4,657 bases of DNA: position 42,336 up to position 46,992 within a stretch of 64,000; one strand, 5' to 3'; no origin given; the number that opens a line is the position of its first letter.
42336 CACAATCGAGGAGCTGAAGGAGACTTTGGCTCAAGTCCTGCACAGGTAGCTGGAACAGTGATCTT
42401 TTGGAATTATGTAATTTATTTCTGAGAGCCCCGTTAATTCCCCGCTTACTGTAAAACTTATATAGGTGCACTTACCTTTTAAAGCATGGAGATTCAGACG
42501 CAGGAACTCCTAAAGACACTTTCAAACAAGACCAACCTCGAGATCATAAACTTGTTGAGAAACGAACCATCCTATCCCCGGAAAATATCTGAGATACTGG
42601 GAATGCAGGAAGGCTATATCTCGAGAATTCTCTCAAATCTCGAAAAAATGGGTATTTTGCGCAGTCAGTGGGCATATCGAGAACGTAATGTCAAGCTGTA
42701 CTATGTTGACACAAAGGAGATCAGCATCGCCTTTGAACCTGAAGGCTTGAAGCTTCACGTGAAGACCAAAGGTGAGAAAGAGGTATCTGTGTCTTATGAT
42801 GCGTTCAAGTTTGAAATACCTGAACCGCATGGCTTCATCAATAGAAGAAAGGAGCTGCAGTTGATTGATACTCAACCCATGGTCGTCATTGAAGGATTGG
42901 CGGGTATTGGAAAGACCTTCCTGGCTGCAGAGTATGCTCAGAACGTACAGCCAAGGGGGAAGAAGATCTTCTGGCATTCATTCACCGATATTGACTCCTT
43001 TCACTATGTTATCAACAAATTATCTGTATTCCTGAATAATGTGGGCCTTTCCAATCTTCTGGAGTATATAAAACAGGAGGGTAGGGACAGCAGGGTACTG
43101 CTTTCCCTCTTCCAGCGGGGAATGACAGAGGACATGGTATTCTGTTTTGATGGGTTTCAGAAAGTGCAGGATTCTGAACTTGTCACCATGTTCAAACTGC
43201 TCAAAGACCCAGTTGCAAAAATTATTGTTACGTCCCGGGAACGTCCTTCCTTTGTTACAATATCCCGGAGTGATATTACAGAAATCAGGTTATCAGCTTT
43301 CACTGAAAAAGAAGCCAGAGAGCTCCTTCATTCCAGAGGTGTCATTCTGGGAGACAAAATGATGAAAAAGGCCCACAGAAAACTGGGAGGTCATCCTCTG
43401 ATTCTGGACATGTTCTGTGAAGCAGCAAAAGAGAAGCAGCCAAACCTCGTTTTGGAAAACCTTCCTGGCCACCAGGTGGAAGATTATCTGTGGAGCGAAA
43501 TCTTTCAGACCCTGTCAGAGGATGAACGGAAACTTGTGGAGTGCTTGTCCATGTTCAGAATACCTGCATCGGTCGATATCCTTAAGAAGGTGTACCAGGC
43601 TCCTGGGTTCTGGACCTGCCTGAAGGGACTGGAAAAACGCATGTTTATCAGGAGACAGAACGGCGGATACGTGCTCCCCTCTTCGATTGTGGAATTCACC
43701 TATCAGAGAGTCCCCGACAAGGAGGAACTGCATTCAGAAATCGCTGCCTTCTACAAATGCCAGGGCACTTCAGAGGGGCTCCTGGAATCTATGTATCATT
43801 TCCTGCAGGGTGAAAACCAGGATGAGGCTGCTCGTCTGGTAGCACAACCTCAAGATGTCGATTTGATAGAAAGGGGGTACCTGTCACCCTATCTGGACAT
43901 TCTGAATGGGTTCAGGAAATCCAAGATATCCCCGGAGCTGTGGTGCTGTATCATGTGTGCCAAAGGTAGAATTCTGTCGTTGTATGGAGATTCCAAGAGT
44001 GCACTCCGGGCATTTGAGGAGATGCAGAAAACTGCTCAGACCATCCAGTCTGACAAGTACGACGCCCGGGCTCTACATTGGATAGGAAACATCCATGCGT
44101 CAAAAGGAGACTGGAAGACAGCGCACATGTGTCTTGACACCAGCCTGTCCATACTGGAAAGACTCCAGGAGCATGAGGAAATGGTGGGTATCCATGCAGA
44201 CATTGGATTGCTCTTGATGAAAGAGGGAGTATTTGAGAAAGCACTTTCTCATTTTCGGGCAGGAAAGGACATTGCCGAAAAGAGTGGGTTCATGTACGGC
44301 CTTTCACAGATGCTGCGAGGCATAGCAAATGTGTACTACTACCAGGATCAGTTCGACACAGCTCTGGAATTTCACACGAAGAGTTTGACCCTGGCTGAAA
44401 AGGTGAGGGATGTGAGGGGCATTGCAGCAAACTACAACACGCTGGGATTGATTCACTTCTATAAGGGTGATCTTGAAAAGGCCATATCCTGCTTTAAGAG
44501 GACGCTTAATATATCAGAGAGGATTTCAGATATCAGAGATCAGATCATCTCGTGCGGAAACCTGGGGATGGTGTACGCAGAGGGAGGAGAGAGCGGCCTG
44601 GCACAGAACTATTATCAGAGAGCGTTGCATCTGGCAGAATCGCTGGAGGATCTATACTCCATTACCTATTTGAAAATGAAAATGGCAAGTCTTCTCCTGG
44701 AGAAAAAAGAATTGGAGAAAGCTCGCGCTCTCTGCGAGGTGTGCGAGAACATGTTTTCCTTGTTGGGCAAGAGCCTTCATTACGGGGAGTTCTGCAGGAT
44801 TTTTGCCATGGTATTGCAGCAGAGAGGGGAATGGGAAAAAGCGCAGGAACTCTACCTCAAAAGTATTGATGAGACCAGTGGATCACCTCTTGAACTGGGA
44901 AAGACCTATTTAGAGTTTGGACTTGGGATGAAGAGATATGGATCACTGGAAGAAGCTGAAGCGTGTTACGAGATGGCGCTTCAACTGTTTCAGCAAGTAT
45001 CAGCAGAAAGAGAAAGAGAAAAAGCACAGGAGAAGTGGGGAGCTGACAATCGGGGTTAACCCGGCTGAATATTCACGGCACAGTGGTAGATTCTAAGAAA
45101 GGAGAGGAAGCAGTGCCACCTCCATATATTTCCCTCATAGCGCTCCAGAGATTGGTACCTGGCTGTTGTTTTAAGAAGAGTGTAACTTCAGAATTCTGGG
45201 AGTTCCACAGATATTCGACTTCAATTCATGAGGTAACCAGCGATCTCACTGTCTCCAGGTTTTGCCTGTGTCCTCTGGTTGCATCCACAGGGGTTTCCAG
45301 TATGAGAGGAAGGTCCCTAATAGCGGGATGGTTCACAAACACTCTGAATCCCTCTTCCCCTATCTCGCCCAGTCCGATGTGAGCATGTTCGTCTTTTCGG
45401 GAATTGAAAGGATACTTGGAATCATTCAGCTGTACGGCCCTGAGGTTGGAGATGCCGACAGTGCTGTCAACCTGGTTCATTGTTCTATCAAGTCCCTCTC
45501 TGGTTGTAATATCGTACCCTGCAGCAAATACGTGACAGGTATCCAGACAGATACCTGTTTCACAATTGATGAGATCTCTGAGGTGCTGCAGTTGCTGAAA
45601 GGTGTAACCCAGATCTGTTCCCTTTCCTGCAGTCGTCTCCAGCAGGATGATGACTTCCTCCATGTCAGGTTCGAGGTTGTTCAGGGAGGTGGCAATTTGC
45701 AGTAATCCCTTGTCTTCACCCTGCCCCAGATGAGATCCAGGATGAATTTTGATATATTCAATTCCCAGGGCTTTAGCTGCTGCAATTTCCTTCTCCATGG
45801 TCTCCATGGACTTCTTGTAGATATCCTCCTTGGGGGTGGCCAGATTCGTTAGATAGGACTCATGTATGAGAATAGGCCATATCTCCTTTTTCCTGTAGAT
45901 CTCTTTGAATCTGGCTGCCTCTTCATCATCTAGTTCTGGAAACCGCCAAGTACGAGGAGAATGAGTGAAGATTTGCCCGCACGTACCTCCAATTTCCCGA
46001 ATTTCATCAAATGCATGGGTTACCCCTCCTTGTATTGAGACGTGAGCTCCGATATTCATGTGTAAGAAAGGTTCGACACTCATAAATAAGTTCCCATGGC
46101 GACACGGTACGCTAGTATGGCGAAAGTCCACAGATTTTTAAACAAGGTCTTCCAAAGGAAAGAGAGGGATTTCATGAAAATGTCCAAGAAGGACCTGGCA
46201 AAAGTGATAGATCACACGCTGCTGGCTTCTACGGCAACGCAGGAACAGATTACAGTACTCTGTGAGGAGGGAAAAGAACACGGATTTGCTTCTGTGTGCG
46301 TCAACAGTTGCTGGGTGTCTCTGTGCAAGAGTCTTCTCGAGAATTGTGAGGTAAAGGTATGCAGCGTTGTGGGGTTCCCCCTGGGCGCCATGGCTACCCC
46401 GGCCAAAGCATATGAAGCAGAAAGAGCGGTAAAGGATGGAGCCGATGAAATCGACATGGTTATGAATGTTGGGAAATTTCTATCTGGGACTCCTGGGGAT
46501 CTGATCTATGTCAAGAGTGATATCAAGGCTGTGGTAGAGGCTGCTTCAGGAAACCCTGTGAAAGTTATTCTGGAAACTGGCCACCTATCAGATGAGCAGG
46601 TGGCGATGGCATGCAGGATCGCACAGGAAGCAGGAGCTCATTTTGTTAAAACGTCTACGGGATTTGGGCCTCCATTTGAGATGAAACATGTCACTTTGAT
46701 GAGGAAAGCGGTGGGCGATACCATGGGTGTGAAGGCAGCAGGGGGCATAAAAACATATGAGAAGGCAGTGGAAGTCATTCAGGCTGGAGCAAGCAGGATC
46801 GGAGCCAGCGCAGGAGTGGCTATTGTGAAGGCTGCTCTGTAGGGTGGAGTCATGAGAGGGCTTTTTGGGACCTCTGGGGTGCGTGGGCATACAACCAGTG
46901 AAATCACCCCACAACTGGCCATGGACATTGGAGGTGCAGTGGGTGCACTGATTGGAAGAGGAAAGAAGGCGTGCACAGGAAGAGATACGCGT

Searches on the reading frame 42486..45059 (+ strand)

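Call 7: search_protein_families(library=pfam, proteins=[window:42486-45059:+], max_evalue=0.01)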
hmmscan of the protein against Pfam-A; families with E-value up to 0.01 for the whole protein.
window:42486-45059:+ (857 aa): 23 families
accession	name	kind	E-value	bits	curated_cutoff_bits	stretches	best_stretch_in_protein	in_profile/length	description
PF13424.12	TPR_12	-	1.4e-31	108.9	30.1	4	646-718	2-76/77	Tetratricopeptide repeat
PF00515.34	TPR_1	-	9.4e-21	73.2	27.8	1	650-676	4-30/34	Tetratricopeptide repeat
PF07719.23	TPR_2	-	1.2e-20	72.3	27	1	648-677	2-31/34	Tetratricopeptide repeat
PF17874.7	TPR_MalT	-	1.9e-16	60.7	45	1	614-789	8-183/336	MalT-like TPR region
PF13176.12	TPR_7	-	8.1e-16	57.1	27.9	0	689-722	1-34/36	Tetratricopeptide repeat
PF13374.12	TPR_10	-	4.7e-12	45.9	27.5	0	612-640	7-35/42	Tetratricopeptide repeat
PF13181.12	TPR_8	-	9.5e-10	38.3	25.7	0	649-677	3-31/34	Tetratricopeptide repeat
PF14938.12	SNAP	-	6.1e-07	29.6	25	0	614-749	42-177/282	Soluble NSF attachment protein, SNAP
PF24885.1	TPR_NPHP3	-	1.1e-06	28.6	100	0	642-719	94-173/239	Nephrocystin-3 TPR domain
PF01022.26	HTH_5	-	1.2e-06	28.7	22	1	15-59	2-46/47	Bacterial regulatory protein, arsR family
PF13428.12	TPR_14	-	2.9e-06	27.8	23.5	0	814-836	10-32/44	Tetratricopeptide repeat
PF00931.28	NB-ARC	-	3.2e-05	23.7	23.5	1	128-317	17-208/248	NB-ARC domain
PF01695.23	IstB_IS21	-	7.2e-05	22.8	24.1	1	117-169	79-131/238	IstB-like ATP binding protein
PF13432.12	TPR_16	-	0.00011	23.1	32.7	0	693-751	3-55/65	Tetratricopeptide repeat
PF13414.12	TPR_11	-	0.00014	21.9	26.8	0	654-677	1-24/42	TPR repeat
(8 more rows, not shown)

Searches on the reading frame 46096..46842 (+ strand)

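Call 7: search_protein_families(library=pfam, proteins=[window:46096-46842:+], max_evalue=0.01)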
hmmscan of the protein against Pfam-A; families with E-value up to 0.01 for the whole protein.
window:46096-46842:+ (248 aa): 2 families
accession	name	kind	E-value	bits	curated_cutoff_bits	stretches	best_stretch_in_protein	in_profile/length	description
PF01791.15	DeoC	-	2.8e-16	60.3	23.8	1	36-244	4-227/229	DeoC/LacD family aldolase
PF01180.27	DHO_dh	-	0.0017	18.1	27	1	196-238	227-269/291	Dihydroorotate dehydrogenase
